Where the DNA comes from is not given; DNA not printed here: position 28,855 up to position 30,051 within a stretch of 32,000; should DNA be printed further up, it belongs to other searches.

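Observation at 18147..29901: RiPP island embedded between a two-component system and a TonB receptor/periplasmic binding protein pair: a possible peptide export-and-sensing circuit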

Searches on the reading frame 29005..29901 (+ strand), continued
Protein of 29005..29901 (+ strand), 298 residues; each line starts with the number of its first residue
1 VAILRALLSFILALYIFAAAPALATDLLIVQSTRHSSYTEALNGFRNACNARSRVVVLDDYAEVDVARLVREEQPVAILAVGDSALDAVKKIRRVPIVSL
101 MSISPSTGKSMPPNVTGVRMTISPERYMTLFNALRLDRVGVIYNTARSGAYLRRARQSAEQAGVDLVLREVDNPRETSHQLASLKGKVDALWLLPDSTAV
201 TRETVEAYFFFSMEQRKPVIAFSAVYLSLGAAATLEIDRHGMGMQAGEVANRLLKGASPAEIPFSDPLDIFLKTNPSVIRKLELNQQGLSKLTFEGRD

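Call 103: search_protein_families(library=pfam, proteins=[L099:2986-4251:+, L123:3858-5792:-, L112:3651-4997:+, L097:5118-5882:+, L097:4195-5226:+, L131:3359-5845:-, L116:1671-5102:-, L118:3315-5042:+, L112:8853-11213:+, L099:7249-9648:+], max_evalue=0.0001)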
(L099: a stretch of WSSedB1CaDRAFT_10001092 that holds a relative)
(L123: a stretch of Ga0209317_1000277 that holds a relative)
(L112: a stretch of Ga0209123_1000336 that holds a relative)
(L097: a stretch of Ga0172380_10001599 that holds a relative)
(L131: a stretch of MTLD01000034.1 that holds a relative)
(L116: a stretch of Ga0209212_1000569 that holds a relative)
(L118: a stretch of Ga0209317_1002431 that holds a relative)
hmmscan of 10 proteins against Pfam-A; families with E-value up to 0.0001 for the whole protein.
L099:2986-4251:+ (421 aa): 13 families
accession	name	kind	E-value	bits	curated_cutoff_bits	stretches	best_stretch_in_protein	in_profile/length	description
PF13485.12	Peptidase_MA_2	-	5.8e-19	69.1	32.4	1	252-414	37-199/201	Peptidase MA superfamily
PF07719.23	TPR_2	-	7.7e-17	60.4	27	1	139-171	2-34/34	Tetratricopeptide repeat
PF13432.12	TPR_16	-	3.9e-14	53.2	32.7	1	119-170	12-63/65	Tetratricopeptide repeat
PF14559.12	TPR_19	-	6.9e-14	52.4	25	1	117-178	4-65/68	Tetratricopeptide repeat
PF13428.12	TPR_14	-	3.9e-13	49.1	23.5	0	139-175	2-38/44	Tetratricopeptide repeat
PF13414.12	TPR_11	-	2.5e-10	40.3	26.8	0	115-150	5-40/42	TPR repeat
PF13181.12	TPR_8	-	1.2e-09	37.9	25.7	0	139-170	2-33/34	Tetratricopeptide repeat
PF00515.34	TPR_1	-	7.1e-09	35.6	27.8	0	139-170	2-33/34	Tetratricopeptide repeat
PF13424.12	TPR_12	-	1.1e-07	32.3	30.1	1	110-167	9-74/77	Tetratricopeptide repeat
PF12895.13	ANAPC3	-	1.9e-06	28.5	27.2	0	73-129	26-81/82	Anaphase-promoting complex, cyclosome, subunit 3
PF23914.1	TPR_CcmH_CycH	-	9.6e-06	26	42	0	133-176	45-88/158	Cytochrome c-type biogenesis protein H TPR domain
PF13174.12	TPR_6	-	1.4e-05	25.8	26.3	0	141-170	3-32/33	Tetratricopeptide repeat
PF13371.12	TPR_9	-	1.9e-05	25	35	0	82-137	7-62/73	Tetratricopeptide repeat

L123:3858-5792:- (644 aa): 1 family
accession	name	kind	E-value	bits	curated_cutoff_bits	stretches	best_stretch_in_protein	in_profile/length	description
PF02518.31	HATPase_c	-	1.1e-17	64.9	26.4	1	527-642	4-110/111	Histidine kinase-, DNA gyrase B-, and HSP90-like ATPase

L112:3651-4997:+ (448 aa): 3 families
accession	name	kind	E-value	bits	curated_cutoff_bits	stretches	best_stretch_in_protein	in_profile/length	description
PF00919.26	UPF0004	-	5.2e-29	100.6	27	1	8-107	1-98/98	Uncharacterized protein family UPF0004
PF04055.27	Radical_SAM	-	8.5e-23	81.8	29.5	1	157-327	3-166/166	Radical SAM superfamily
PF18693.7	TRAM_2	-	4.9e-17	62.3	27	1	386-447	4-63/63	TRAM domain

L097:5118-5882:+ (254 aa): 1 family
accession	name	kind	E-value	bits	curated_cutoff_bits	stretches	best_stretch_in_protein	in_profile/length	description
PF01135.25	PCMT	-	8.1e-65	219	20.3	1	55-251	9-208/210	Protein-L-isoaspartate(D-aspartate) O-methyltransferase (PCMT)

L097:4195-5226:+ (343 aa): 2 families
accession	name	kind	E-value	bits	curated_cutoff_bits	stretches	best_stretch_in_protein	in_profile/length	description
PF04055.27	Radical_SAM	-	1.8e-20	74.2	29.5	1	85-234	3-158/166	Radical SAM superfamily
PF13353.11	Fer4_12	-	3.1e-06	28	22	1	86-174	12-99/137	4Fe-4S single cluster domain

L131:3359-5845:- (828 aa): 2 families
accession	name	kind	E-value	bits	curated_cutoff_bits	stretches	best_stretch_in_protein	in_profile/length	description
PF02518.31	HATPase_c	-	3.5e-17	63.3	26.4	1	554-668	4-109/111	Histidine kinase-, DNA gyrase B-, and HSP90-like ATPase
PF00072.30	Response_reg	-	6.9e-09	36.3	30.2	1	693-808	1-110/111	Response regulator receiver domain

L116:1671-5102:- (1143 aa): 0 families

L118:3315-5042:+ (575 aa): 0 families

L112:8853-11213:+ (786 aa): 5 families
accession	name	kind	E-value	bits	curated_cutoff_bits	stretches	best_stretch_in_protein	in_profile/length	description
PF02518.31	HATPase_c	-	3.4e-25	89.1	26.4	1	528-644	2-110/111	Histidine kinase-, DNA gyrase B-, and HSP90-like ATPase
PF00072.30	Response_reg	-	3.1e-12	47.1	30.2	1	668-780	1-107/111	Response regulator receiver domain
PF13188.13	PAS_8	-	9.7e-07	28.9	21.8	1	291-336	2-46/65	PAS domain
PF00512.31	HisKA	-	9.6e-06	26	26.9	1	426-487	5-65/66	His Kinase A (phospho-acceptor) domain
PF00672.30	HAMP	-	5.7e-05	23.8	25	0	188-238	3-53/53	HAMP domain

L099:7249-9648:+ (799 aa): 5 families
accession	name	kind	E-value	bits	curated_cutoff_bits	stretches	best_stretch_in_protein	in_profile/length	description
PF02518.31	HATPase_c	-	5.6e-25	88.4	26.4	1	527-642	2-109/111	Histidine kinase-, DNA gyrase B-, and HSP90-like ATPase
PF00072.30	Response_reg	-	1.3e-11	45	30.2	1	667-781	1-109/111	Response regulator receiver domain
PF13188.13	PAS_8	-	4.4e-07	30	21.8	1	292-349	2-56/65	PAS domain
PF00672.30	HAMP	-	6.4e-06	26.8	25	1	188-234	2-48/53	HAMP domain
PF00512.31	HisKA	-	2e-05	25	26.9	1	425-486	5-65/66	His Kinase A (phospho-acceptor) domain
